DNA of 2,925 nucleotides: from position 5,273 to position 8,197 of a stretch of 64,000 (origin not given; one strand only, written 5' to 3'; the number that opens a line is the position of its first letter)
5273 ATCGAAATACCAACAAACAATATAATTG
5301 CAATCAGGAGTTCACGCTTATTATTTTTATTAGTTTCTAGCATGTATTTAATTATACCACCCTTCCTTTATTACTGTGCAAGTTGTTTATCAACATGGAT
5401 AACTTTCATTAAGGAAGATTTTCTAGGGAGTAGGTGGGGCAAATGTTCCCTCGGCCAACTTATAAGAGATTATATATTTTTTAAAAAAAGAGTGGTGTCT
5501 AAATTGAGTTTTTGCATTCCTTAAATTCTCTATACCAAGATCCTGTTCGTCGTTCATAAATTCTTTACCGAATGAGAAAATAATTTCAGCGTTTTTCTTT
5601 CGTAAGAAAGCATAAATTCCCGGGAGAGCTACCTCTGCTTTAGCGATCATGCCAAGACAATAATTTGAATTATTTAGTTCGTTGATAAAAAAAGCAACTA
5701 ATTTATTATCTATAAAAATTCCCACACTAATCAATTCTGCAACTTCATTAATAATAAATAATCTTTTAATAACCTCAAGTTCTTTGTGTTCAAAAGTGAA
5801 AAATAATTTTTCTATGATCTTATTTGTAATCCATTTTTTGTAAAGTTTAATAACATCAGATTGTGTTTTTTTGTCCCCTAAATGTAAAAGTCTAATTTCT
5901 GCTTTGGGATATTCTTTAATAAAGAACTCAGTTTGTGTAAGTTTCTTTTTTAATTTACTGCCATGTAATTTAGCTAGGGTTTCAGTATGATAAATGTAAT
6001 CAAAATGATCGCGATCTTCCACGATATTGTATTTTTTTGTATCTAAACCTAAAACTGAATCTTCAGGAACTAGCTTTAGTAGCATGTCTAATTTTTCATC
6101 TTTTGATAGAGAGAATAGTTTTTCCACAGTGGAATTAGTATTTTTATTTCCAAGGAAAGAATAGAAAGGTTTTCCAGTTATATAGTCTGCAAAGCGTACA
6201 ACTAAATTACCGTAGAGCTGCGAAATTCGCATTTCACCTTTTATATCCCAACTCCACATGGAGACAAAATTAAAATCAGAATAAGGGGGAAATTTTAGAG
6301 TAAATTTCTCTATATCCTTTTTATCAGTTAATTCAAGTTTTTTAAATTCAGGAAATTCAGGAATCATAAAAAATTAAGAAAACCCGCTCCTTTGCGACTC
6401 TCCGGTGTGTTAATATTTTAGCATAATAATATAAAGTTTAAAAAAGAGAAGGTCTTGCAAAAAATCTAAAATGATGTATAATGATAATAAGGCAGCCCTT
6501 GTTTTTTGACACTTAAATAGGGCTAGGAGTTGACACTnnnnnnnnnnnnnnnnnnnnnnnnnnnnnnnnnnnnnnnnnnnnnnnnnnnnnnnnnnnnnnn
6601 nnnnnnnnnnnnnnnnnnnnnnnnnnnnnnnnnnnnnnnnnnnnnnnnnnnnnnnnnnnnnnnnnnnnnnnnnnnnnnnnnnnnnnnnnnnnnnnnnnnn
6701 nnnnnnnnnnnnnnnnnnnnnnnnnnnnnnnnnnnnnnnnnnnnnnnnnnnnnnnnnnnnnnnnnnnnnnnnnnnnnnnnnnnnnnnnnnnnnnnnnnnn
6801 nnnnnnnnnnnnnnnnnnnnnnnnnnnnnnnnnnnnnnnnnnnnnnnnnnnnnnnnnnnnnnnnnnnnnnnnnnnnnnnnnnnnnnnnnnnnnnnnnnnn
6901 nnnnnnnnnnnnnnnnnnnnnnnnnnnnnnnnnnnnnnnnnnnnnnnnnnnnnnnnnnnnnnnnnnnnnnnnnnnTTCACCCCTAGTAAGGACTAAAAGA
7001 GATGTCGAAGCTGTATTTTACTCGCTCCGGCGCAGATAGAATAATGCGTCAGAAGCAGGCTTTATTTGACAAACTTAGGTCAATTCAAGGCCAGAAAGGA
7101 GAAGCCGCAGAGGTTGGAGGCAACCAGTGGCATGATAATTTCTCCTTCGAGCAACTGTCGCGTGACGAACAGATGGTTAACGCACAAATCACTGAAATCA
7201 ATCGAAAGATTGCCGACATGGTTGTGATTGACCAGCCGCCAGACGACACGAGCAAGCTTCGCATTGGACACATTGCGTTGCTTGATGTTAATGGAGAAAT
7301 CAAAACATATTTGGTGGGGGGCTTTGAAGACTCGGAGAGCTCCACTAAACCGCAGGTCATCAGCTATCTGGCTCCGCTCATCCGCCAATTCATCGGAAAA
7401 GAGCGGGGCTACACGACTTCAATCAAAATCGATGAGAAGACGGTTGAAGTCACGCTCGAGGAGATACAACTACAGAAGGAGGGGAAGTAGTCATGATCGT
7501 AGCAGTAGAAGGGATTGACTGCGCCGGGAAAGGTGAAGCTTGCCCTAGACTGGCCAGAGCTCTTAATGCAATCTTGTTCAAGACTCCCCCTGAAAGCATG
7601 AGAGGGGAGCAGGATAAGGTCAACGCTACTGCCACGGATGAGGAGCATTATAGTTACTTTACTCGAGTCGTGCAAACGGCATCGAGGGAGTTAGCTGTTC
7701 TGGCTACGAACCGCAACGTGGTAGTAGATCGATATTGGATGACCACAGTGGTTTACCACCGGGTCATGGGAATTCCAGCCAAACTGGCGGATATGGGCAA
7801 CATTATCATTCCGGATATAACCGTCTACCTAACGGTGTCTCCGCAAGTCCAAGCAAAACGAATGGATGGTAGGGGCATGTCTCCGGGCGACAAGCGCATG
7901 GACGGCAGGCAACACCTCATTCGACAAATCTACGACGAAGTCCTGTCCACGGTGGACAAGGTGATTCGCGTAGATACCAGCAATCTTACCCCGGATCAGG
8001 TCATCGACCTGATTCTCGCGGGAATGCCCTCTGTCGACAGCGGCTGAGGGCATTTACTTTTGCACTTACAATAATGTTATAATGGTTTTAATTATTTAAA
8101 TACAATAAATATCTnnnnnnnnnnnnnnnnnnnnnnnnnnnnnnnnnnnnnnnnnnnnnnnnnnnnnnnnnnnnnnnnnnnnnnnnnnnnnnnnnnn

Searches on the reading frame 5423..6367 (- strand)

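Call 24: search_protein_families(library=pfam, proteins=[window:5423-6367:-], max_evalue=0.001)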
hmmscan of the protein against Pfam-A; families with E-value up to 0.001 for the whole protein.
window:5423-6367:- (314 aa): 1 family
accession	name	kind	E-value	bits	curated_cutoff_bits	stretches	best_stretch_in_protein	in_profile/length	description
PF09924.15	LPG_synthase_C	-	2.5e-13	50.2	27.5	1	75-300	55-297/298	Phosphatidylglycerol lysyltransferase, C-terminal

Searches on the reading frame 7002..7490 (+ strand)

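Call 24: search_protein_families(library=pfam, proteins=[window:7002-7490:+], max_evalue=0.001)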
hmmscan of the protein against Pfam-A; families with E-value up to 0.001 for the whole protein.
window:7002-7490:+ (162 aa): 1 family
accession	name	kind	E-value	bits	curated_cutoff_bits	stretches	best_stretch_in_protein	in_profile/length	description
PF01272.25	GreA_GreB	-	0.00036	20.9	26.9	1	97-155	19-75/77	Transcription elongation factor, GreA/GreB, C-term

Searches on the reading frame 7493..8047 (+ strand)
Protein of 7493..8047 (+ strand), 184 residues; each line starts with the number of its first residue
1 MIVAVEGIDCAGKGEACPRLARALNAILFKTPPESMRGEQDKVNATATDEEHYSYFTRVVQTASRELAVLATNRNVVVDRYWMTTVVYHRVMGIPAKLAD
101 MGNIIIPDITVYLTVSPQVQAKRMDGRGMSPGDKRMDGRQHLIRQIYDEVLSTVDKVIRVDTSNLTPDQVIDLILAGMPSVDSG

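Call 24: search_protein_families(library=pfam, proteins=[window:7493-8047:+], max_evalue=0.001)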
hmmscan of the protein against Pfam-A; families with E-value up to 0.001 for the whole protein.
window:7493-8047:+ (184 aa): 5 families
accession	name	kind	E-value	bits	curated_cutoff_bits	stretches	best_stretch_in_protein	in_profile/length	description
PF02223.23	Thymidylate_kin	-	1.2e-13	51.6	27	1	5-165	1-177/185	Thymidylate kinase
PF03976.20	PPK2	-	2.4e-05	24.5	22.3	0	2-96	33-112/229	Polyphosphate kinase 2 (PPK2)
PF13207.12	AAA_17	-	3.3e-05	24.6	27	1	7-127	2-123/136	AAA domain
PF13238.12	AAA_18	-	4.2e-05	24.4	29.4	1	3-135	1-119/128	AAA domain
PF02224.24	Cytidylate_kin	-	0.00014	22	26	0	100-176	121-207/211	Cytidylate kinase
